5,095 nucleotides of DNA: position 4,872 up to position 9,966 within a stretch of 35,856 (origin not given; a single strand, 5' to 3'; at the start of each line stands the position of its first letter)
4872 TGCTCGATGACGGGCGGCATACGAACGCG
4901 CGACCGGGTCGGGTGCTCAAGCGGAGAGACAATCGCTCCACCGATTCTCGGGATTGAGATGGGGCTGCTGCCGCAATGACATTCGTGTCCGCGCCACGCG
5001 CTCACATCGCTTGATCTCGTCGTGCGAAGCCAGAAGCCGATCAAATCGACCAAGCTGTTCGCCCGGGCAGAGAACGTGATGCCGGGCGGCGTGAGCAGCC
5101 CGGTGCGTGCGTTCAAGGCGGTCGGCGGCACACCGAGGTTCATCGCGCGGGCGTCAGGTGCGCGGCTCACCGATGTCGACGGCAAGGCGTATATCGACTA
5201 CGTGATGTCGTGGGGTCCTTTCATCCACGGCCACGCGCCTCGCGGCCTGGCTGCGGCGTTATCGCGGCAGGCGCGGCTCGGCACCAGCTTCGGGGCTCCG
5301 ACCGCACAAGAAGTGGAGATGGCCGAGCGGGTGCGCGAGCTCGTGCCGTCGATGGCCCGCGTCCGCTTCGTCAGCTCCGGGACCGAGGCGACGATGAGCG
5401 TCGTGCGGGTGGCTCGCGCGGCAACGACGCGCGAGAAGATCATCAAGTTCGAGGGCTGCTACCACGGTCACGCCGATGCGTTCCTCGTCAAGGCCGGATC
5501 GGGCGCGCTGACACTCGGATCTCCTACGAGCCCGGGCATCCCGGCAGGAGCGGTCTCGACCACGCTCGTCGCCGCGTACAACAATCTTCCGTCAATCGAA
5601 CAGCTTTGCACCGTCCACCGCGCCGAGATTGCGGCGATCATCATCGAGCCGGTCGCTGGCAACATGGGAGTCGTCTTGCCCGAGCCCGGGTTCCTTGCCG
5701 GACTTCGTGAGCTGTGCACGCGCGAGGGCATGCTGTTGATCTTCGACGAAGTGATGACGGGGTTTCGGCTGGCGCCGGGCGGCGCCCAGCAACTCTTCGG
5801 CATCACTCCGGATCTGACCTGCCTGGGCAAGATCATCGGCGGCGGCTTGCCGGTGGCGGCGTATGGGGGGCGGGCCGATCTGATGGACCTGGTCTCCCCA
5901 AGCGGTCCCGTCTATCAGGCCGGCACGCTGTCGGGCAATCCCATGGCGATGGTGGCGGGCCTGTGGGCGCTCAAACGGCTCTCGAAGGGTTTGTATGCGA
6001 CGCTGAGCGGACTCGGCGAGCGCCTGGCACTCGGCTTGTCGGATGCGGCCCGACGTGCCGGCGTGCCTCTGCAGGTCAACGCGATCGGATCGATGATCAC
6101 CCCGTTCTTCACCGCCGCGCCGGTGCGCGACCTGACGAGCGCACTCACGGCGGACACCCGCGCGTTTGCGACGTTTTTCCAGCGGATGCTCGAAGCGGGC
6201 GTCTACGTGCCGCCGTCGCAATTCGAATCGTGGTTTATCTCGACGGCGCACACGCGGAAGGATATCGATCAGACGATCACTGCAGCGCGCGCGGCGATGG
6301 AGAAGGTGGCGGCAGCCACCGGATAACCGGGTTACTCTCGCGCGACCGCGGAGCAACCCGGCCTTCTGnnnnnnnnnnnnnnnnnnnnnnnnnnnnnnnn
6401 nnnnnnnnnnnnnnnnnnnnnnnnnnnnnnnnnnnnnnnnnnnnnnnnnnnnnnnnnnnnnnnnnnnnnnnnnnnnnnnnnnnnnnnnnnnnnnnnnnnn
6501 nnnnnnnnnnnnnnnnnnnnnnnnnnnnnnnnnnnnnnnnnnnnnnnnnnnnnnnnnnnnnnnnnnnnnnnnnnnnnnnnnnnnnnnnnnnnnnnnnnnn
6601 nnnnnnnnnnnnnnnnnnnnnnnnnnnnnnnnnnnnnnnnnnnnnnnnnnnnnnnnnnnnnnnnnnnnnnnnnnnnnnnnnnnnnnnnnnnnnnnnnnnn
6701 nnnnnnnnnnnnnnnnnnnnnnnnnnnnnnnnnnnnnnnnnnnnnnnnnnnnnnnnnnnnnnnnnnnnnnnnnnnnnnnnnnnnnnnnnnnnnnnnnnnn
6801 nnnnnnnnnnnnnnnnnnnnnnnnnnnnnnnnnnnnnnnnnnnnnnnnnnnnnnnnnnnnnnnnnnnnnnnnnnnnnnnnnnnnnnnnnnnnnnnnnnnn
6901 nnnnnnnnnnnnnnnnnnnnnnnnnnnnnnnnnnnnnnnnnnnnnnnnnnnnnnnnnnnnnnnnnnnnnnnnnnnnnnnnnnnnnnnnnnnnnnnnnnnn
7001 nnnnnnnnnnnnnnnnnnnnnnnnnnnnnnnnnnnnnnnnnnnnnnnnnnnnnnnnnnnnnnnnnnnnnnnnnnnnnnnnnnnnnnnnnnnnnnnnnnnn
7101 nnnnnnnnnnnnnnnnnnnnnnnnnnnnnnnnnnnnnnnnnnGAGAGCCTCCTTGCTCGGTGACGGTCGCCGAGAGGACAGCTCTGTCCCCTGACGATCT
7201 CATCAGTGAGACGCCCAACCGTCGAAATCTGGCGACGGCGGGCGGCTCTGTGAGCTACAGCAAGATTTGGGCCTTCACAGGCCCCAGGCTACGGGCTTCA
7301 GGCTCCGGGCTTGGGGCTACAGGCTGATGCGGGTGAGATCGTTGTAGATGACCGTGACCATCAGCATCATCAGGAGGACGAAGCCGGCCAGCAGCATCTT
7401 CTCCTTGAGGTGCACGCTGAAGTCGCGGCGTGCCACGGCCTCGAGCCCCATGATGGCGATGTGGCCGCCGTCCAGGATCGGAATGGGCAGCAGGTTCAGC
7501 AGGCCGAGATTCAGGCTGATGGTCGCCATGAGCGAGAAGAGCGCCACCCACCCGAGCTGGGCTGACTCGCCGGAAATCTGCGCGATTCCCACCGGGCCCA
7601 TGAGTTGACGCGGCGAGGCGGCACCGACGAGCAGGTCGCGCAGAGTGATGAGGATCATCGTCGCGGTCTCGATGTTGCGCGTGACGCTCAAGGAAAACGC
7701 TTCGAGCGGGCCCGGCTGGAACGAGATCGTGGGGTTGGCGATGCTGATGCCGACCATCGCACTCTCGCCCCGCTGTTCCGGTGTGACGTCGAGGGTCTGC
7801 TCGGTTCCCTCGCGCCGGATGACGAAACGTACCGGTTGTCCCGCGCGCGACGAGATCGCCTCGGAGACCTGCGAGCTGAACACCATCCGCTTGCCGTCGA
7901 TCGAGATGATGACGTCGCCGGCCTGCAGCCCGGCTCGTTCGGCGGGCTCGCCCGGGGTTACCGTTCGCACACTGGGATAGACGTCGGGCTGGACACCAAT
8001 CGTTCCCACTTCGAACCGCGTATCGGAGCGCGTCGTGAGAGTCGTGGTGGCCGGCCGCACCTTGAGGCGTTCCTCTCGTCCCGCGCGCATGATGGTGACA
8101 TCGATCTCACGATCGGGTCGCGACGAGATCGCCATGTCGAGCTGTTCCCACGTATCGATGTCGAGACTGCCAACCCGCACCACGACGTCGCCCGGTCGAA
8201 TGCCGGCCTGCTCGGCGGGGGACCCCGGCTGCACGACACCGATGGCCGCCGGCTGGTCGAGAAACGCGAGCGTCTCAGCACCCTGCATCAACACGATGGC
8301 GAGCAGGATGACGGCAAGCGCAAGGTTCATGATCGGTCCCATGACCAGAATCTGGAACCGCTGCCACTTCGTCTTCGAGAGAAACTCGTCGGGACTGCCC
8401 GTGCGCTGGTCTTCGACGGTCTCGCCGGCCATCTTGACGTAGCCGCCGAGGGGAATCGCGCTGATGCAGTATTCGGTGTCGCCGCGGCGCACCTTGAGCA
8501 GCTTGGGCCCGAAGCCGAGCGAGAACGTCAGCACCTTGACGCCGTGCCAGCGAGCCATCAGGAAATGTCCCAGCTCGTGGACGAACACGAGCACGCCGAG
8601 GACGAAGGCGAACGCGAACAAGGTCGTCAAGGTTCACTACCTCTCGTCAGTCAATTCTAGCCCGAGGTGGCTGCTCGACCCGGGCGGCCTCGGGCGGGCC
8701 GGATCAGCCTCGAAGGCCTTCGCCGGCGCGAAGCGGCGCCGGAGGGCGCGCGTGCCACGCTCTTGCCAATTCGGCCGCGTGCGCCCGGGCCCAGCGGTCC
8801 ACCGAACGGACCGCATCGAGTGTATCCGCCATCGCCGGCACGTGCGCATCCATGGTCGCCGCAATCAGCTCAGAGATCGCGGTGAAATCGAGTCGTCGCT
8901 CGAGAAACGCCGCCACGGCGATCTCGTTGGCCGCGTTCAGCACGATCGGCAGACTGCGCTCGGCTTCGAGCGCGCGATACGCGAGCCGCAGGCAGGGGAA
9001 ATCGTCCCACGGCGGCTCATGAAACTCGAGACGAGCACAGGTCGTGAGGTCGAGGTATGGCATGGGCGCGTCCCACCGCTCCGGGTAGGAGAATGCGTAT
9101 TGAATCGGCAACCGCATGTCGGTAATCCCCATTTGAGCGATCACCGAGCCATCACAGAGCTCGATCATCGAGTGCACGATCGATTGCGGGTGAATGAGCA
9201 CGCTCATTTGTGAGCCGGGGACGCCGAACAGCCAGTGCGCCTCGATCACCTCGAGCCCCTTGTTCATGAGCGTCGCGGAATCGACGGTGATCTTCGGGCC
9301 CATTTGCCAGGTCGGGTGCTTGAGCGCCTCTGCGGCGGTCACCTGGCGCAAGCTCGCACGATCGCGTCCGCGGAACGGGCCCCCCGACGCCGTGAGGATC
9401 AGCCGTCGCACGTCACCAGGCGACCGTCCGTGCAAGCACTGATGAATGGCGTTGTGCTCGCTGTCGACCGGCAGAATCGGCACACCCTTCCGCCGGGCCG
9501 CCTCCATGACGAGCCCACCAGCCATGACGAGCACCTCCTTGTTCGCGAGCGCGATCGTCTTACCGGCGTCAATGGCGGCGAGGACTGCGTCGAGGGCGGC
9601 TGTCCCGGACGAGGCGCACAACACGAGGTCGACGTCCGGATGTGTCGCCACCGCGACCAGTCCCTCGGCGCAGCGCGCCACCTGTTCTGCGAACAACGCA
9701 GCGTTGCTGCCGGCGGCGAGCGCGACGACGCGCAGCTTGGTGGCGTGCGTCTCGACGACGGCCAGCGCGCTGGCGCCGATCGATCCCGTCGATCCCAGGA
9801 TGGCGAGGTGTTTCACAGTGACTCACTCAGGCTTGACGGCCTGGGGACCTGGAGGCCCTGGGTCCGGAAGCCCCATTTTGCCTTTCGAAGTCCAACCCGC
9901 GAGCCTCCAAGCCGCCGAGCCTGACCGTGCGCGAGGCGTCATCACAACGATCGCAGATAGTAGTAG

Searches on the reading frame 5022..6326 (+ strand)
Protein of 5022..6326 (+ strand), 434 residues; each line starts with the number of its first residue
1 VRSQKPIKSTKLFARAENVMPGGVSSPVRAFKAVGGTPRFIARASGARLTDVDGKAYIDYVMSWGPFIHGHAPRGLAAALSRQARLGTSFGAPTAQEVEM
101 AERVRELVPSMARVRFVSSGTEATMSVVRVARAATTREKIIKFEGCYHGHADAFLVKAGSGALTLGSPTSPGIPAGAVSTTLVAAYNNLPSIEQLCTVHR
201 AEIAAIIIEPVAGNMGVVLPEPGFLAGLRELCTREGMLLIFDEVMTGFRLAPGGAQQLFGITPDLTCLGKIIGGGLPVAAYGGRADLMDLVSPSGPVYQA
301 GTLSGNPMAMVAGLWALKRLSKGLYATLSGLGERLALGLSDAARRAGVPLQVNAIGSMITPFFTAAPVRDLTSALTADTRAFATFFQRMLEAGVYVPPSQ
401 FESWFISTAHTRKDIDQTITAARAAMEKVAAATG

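Call 75: search_protein_families(library=pfam, proteins=[window:5022-6326:+], max_evalue=0.00001)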
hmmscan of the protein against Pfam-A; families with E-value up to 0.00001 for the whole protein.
window:5022-6326:+ (434 aa): 1 family
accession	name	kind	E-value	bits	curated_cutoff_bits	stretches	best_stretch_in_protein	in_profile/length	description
PF00202.27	Aminotran_3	-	1.5e-71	241.6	30.5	1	37-400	9-375/403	Aminotransferase class-III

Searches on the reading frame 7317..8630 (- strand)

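Call 15: search_protein_families(library=pfam, proteins=[window:7317-8630:-])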
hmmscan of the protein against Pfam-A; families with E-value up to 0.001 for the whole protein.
window:7317-8630:- (437 aa): 6 families
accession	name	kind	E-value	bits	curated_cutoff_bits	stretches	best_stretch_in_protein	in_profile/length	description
PF02163.28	Peptidase_M50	-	6.1e-68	228.9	27.2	1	6-423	1-221/221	Peptidase family M50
PF17820.7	PDZ_6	-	9.9e-25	86.5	27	2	221-273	2-54/54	PDZ domain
PF13180.12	PDZ_2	-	4.1e-21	75.5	27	2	219-283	14-79/80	PDZ domain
PF00595.29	PDZ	-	2.1e-15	57.3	23.2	2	119-180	23-80/81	PDZ domain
PF14685.13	PDZ_Tricorn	-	5.2e-07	30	25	0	231-276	34-81/88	Tricorn protease PDZ domain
PF04495.20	GRASP55_65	-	1.1e-06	29.5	27.7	0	221-299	47-129/138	GRASP55/65 PDZ-like domain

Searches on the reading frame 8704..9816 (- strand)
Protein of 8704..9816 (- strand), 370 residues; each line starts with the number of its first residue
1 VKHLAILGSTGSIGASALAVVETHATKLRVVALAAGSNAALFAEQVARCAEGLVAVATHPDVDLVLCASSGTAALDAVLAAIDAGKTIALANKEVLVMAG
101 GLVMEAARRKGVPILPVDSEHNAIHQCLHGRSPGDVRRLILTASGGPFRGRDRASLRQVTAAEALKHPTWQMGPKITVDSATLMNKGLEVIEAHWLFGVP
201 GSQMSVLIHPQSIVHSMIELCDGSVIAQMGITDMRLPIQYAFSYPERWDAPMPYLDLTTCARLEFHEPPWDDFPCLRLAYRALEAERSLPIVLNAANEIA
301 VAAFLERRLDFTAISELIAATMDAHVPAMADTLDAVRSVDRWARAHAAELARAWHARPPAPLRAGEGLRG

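Call 75: search_protein_families(library=pfam, proteins=[window:8704-9816:-], max_evalue=0.00001)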
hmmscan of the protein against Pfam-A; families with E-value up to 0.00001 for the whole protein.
window:8704-9816:- (370 aa): 3 families
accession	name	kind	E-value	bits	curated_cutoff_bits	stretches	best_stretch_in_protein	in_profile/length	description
PF08436.17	DXP_redisom_C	-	2.2e-40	137.1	26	1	114-197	1-84/84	1-deoxy-D-xylulose 5-phosphate reductoisomerase C-terminal domain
PF13288.12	DXPR_C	-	1.9e-38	131.7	27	1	229-345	1-114/115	DXP reductoisomerase C-terminal domain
PF02670.22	DXP_reductoisom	-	1.1e-25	91.3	21.7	2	49-100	78-129/129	1-deoxy-D-xylulose 5-phosphate reductoisomerase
